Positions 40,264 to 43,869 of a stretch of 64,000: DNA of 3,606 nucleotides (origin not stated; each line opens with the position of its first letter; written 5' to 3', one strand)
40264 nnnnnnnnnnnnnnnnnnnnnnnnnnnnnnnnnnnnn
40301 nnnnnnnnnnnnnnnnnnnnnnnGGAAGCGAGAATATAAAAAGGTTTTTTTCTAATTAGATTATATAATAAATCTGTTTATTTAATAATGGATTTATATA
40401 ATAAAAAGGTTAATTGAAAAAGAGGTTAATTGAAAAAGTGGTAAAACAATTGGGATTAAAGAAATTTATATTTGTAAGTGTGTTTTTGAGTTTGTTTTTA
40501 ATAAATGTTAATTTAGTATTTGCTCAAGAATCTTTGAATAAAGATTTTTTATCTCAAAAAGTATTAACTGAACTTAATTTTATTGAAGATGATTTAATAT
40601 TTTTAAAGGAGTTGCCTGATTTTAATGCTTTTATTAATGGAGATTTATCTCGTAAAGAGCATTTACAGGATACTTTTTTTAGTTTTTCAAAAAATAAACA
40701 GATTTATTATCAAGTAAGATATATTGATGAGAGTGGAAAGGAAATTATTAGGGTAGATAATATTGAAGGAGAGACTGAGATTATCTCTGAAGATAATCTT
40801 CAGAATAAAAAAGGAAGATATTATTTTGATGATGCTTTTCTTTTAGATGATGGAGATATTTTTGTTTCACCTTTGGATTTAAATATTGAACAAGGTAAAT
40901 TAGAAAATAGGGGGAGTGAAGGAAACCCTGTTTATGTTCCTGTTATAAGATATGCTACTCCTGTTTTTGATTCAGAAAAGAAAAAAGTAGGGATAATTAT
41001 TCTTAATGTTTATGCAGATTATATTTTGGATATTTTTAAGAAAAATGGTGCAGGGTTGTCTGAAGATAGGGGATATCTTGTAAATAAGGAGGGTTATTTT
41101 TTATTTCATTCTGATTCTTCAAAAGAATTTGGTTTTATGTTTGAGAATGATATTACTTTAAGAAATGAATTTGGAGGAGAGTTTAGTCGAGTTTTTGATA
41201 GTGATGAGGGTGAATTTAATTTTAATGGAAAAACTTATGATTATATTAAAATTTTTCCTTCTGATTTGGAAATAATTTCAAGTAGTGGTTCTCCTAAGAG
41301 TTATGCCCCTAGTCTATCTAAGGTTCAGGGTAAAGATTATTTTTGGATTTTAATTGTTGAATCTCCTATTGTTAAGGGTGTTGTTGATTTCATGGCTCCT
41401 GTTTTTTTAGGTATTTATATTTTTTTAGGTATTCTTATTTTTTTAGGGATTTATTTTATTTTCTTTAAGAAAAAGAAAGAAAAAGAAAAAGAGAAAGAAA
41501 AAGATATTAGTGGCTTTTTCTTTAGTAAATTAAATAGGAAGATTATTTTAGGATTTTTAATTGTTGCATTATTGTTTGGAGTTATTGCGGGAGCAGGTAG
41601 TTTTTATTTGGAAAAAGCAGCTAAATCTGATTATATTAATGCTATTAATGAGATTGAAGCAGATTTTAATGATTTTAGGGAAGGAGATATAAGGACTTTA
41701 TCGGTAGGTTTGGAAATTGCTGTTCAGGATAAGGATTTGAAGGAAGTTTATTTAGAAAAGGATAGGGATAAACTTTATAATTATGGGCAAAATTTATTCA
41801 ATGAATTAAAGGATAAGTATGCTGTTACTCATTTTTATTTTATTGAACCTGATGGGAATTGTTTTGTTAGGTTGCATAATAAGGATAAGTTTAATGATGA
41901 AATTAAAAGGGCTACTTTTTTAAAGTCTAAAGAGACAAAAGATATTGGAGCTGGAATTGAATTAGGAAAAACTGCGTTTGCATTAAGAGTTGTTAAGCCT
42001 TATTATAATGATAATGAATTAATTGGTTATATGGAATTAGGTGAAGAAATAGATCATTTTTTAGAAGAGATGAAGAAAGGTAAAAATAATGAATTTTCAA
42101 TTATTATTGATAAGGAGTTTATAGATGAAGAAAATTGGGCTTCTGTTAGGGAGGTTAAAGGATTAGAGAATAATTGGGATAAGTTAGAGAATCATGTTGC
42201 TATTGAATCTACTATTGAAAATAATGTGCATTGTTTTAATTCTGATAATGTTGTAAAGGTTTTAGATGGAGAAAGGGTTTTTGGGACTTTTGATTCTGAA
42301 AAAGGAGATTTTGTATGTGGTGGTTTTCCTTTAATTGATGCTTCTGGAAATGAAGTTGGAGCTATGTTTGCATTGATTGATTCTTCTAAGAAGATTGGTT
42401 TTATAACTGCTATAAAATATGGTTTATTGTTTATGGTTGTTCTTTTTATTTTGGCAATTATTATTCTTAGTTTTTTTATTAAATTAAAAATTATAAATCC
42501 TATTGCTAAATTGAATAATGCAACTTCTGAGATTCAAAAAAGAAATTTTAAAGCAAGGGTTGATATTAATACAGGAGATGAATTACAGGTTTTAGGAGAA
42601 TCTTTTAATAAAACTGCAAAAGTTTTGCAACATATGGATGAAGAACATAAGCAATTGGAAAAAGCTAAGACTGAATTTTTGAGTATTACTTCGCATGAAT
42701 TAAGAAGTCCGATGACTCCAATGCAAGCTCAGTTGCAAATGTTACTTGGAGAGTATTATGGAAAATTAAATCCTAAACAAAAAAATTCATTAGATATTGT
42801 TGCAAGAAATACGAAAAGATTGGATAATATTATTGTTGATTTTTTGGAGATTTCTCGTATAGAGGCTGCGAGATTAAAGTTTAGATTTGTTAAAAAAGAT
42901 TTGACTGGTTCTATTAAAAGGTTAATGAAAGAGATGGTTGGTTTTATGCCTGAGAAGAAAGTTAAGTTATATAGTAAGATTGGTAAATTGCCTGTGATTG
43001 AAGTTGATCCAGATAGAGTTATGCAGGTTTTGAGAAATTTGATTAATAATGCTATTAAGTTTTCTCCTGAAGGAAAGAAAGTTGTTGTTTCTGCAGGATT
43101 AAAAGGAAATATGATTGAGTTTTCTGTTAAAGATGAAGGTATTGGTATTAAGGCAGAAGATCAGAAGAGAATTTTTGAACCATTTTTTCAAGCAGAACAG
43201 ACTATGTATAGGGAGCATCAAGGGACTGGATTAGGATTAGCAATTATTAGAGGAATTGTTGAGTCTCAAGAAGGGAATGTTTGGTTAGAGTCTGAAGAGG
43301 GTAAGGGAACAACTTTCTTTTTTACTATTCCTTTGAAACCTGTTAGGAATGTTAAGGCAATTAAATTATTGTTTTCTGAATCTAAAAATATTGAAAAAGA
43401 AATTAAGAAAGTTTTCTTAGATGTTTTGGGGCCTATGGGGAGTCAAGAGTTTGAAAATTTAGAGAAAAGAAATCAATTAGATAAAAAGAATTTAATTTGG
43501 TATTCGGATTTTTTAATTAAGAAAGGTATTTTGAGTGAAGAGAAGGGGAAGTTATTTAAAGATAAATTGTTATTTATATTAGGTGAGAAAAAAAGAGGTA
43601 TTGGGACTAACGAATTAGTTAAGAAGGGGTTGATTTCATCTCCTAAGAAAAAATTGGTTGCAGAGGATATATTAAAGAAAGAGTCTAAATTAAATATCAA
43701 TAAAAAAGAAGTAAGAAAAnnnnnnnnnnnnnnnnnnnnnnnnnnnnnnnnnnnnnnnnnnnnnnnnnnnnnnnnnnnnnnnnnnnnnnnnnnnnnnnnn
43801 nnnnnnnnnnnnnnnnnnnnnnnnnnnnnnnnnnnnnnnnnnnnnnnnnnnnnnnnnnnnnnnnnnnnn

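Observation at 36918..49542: Densely packed signalling island: hemerythrins, KaiC-like modules, orphan receivers, 3-TM proteins and giant sensors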

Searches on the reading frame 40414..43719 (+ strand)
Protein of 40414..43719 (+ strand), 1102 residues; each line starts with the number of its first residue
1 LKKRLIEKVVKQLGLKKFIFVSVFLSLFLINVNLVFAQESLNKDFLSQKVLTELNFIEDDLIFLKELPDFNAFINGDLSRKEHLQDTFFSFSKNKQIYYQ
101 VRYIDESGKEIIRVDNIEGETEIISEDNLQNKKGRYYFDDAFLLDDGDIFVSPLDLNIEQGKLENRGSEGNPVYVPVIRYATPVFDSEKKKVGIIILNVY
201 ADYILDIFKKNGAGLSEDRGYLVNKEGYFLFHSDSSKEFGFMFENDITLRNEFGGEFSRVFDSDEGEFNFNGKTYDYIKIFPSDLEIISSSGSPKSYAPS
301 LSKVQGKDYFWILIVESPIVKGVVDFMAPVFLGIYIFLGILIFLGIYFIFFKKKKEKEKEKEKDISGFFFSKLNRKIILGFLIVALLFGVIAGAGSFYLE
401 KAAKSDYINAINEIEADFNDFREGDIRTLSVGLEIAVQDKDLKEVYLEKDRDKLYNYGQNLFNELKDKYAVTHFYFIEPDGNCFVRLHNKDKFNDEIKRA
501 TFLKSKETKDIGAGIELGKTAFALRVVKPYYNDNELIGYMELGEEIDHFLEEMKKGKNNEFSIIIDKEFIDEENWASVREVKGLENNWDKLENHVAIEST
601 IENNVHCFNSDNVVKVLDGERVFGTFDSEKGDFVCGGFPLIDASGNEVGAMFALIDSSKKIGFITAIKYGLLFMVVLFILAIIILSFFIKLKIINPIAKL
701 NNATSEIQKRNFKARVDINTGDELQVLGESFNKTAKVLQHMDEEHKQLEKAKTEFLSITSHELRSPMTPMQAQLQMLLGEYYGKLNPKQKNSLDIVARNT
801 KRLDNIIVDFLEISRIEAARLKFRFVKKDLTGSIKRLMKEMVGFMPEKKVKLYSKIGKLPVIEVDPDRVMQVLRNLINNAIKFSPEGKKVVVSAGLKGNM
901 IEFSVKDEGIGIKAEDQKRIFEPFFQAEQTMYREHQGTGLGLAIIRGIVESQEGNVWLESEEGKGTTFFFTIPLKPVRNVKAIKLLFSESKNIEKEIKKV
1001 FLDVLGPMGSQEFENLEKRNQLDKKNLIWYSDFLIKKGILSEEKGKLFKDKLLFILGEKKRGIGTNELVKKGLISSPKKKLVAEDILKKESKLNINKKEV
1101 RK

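Call 4: search_protein_families(library=pfam, max_evalue=0.01, proteins=[window:40414-43719:+])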
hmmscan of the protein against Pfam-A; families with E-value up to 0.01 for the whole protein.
window:40414-43719:+ (1102 aa): 8 families
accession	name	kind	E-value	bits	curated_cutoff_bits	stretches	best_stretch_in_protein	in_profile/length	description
PF02518.31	HATPase_c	-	4.3e-30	104.8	26.4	1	865-975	2-110/111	Histidine kinase-, DNA gyrase B-, and HSP90-like ATPase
PF21623.3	HK_sensor_dom_bact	-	8.8e-20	71.4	27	1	78-245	47-204/253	Bacterial histidine kinase, sensor domain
PF00512.31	HisKA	-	1.2e-15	57.7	26.9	1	751-818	1-65/66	His Kinase A (phospho-acceptor) domain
PF14827.12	dCache_3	-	5.3e-12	46.3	25.7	1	441-649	38-227/239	Double sensory domain of two-component sensor kinase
PF02743.24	dCache_1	-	9e-11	42.2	45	1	173-275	124-223/240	Cache domain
PF00672.30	HAMP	-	7.2e-08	33.1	25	1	692-739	5-52/53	HAMP domain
PF14501.12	HATPase_c_5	-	0.00077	19.8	22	1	869-964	6-94/102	GHKL domain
PF13581.12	HATPase_c_2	-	0.004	17.6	27.4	1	876-952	39-112/127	Histidine kinase-like ATPase domain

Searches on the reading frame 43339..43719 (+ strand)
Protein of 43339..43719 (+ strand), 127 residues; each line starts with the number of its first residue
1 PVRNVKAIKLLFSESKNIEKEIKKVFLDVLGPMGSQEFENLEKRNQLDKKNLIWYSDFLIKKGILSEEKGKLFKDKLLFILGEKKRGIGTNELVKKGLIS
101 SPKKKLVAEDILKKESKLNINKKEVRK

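Call 57: search_protein_families(library=pfam, alignment_id=A5, max_evalue=1)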
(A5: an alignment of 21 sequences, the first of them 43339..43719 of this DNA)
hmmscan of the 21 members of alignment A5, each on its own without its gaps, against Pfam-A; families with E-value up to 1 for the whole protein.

A. member 1, window:43339-43719:+ (127 aa): 0 families

B. families by the number of members that match (of 21 scanned): 29 families (the first 25 are shown)
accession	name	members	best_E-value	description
PF21100.3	MCM_C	4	0.0067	MCM protein C-terminal winged helix-turn-helix domain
PF14947.12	HTH_45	3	0.0015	Winged helix-turn-helix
PF13412.12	HTH_24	2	0.0011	Winged helix-turn-helix DNA-binding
PF13730.12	HTH_36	2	0.0012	Helix-turn-helix domain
PF19615.4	DUF6120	2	0.0037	Family of unknown function (DUF6120)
PF08279.18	HTH_11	2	0.011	HTH domain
PF13551.12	HTH_29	2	0.077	Winged helix-turn helix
PF04119.17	HSP9_HSP12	1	0.00021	Heat shock protein 9/12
PF09547.16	SpoIVA_ATPase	1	0.0034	Stage IV sporulation protein A, ATPase domain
PF14337.13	Abi_alpha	1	0.0055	Abortive infection alpha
PF08280.17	HTH_Mga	1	0.006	M protein trans-acting positive regulator (MGA) HTH domain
PF22813.1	TcaA_2nd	1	0.0067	TcaA protein second domain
PF01638.23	HxlR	1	0.0077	HxlR-like helix-turn-helix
PF24406.1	nSTAND_NTPase4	1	0.0096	Novel STAND NTPase 4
PF22451.2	NirdL-like_HTH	1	0.013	Siroheme decarboxylase NirDL-like HTH domain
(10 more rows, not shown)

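Call 58: search_solved_structures(query=A5, max_evalue=10)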
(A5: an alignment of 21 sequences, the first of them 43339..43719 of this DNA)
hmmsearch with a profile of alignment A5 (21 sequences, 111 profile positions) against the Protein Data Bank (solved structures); distinct sequences matched with E-value up to 10: 10.
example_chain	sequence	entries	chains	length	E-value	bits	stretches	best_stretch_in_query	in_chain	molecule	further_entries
7jil_y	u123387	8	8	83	0.086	16.2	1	52-82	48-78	30S ribosomal protein S20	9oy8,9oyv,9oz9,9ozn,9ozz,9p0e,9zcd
6zu5_SC0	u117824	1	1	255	0.12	15.7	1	44-99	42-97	uS5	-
8cra_E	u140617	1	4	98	0.24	14.8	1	25-81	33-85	Developmental protein SEPALLATA 3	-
4ox0_A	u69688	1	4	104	0.28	14.6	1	25-81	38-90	Developmental protein SEPALLATA 3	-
5fna_A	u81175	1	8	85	0.35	14.3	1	50-88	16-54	Caspase-1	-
4ch7_A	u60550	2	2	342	0.49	13.8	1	35-70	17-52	NIRD-LIKE PROTEIN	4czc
7keu_E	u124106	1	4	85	0.5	13.8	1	50-88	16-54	Caspase-1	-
3sd7_A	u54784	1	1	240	0.54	13.7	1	32-88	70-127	Putative phosphatase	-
4hhh_S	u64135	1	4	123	0.86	13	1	35-69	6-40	Ribulose bisphosphate carboxylase small chain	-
4mkv_S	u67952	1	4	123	0.91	12.9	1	35-69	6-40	Ribulose bisphosphate carboxylase small chain 3A, chloroplastic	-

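Call 59: find_homologous_proteins(query=A5, max_evalue=0.001)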
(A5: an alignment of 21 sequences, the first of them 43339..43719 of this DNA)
Query A5 (21 sequences) (127 aa, profile of the alignment): 1 proteins with E <= 0.001 among 1486 candidates.
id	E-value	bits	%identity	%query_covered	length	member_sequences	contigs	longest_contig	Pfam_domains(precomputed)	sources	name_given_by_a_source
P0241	1.7e-22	97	43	78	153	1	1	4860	PF02518.32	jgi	-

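Call 64: predict_structure(alignment_id=A6)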
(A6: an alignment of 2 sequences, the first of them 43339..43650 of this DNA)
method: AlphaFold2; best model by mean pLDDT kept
length: 104 residues; sequences in the alignment: 2
mean_pLDDT: 71.3   pTM: 0.58
mean pLDDT of the five models: 71.3, 70.0, 68.9, 68.0, 67.6
residues with pLDDT >= 90: 28; 70-90: 38; 50-70: 3; < 50: 35
segments of 3 or more residues with pLDDT < 50: 1-15, 84-101
pLDDT, mean of each block of 10 residues (from residue 1): 36 60 90 91 88 91 89 87 52 40 40
secondary structure, 60 per line:
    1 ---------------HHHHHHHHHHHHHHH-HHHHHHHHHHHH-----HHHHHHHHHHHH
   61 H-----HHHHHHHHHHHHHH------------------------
elements in order: H16-30 H32-43 H49-61 H67-80

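Call 66: fold_search(model_id=the predicted structure, library=pdb)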
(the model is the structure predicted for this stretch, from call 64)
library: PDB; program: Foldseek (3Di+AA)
matches with E <= 10: 84; with E <= 0.001: 0
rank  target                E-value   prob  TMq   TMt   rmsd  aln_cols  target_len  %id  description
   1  2odm_B                9.9e-01  0.41  0.32  0.38  10.7        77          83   19  Crystal structure of S. aureus YlaN, an essential leucine rich protein involved in the control of cell shape (released 2007-06-05)
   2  2odm_A                1.3e+00  0.35  0.33  0.42  11.1        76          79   21  Crystal structure of S. aureus YlaN, an essential leucine rich protein involved in the control of cell shape (released 2007-06-05)
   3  2rld_C                2.0e+00  0.33  0.33  0.31   5.3       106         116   10  CRYSTAL STRUCTURE OF A PROTEIN WITH UNKNOWN FUNCTION FROM S23 RIBOSOMAL PROTEIN FAMILY (BT_0352) FROM BACTEROIDES THET (released 2007-10-30)
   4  6ypu_u                2.5e+00  0.21  0.32  0.38  12.9        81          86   22  Acinetobacter baumannii ribosome-amikacin complex - 30S subunit body (released 2020-09-16)
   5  5c8d_H                2.8e+00  0.28  0.35  0.16   8.7        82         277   12  Crystal structure of full-length Thermus thermophilus CarH bound to adenosylcobalamin (dark state) (released 2015-09-30)
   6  2rld_A                2.8e+00  0.23  0.34  0.32   5.3       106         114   10  CRYSTAL STRUCTURE OF A PROTEIN WITH UNKNOWN FUNCTION FROM S23 RIBOSOMAL PROTEIN FAMILY (BT_0352) FROM BACTEROIDES THET (released 2007-10-30)
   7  2rld_D                3.0e+00  0.41  0.39  0.38   4.7       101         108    8  CRYSTAL STRUCTURE OF A PROTEIN WITH UNKNOWN FUNCTION FROM S23 RIBOSOMAL PROTEIN FAMILY (BT_0352) FROM BACTEROIDES THET (released 2007-10-30)
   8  8c76_A                3.0e+00  0.30  0.35  0.21   7.3        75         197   11  Light-state 2.5 Angstrom wild-type X-ray crystal structure of the cobalamin binding domain belonging to a light-depend (released 2023-08-09)
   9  2gsc_A                3.0e+00  0.23  0.34  0.32   6.4        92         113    9  Crystal Structure of the Conserved Hypothetical Cytosolic Protein Xcc0516 from Xanthomonas campestris (released 2006-10-03)
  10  9a4a_A                3.0e+00  0.18  0.31  0.35  13.5        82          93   20  Model of YLAN-FUR by crosslinking MS and deep learning (released 2024-09-18)
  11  2rld_E                3.1e+00  0.23  0.32  0.31   6.7        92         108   11  CRYSTAL STRUCTURE OF A PROTEIN WITH UNKNOWN FUNCTION FROM S23 RIBOSOMAL PROTEIN FAMILY (BT_0352) FROM BACTEROIDES THET (released 2007-10-30)
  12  5c8d_G                4.1e+00  0.15  0.33  0.16   8.6        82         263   13  Crystal structure of full-length Thermus thermophilus CarH bound to adenosylcobalamin (dark state) (released 2015-09-30)
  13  2k3w_MODEL_1_A        4.1e+00  0.10  0.26  0.33   8.7        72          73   10  NMR structure of VPS4A-MIT-CHMP6 (released 2008-10-28)
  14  8rdv_To               4.4e+00  0.18  0.32  0.37   9.1        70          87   18  Cryo-EM structure of P. urativorans 70S ribosome in complex with hibernation factor Balon, mRNA and P-site tRNA (stru (released 2024-02-21)
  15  2gsc_E                4.4e+00  0.16  0.34  0.32   6.4        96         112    8  Crystal Structure of the Conserved Hypothetical Cytosolic Protein Xcc0516 from Xanthomonas campestris (released 2006-10-03)
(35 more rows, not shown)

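Call 67: search_protein_representatives(alignment_id=A6)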
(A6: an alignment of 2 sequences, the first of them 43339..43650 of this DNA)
Query: 2 sequences, 156 profile positions. Proteins with E-value up to 0.001 (for the whole library): 37175; up to 1e-10: 207; up to 1e-30: 88. The best 150 are listed.
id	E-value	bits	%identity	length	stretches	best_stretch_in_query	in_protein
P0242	2.0e-52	193.4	-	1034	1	4-136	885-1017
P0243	7.4e-47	175.4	-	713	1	1-155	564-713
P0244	1.4e-46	174.5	-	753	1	1-155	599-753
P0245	2.5e-45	170.4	-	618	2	4-127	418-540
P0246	3.0e-44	166.9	-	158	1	1-152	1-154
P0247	3.3e-44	166.8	-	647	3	1-112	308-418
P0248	7.3e-44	165.6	-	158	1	7-130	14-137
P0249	3.0e-43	163.6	-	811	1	1-156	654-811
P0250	6.2e-43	162.6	-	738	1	4-147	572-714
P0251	1.7e-42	161.2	-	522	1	4-136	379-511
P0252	2.9e-42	160.5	-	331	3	4-126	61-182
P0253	3.5e-42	160.2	-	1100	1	4-132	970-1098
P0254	4.8e-42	159.7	-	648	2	4-129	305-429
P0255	4.2e-41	156.7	-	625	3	4-134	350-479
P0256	5.2e-41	156.4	-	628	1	1-139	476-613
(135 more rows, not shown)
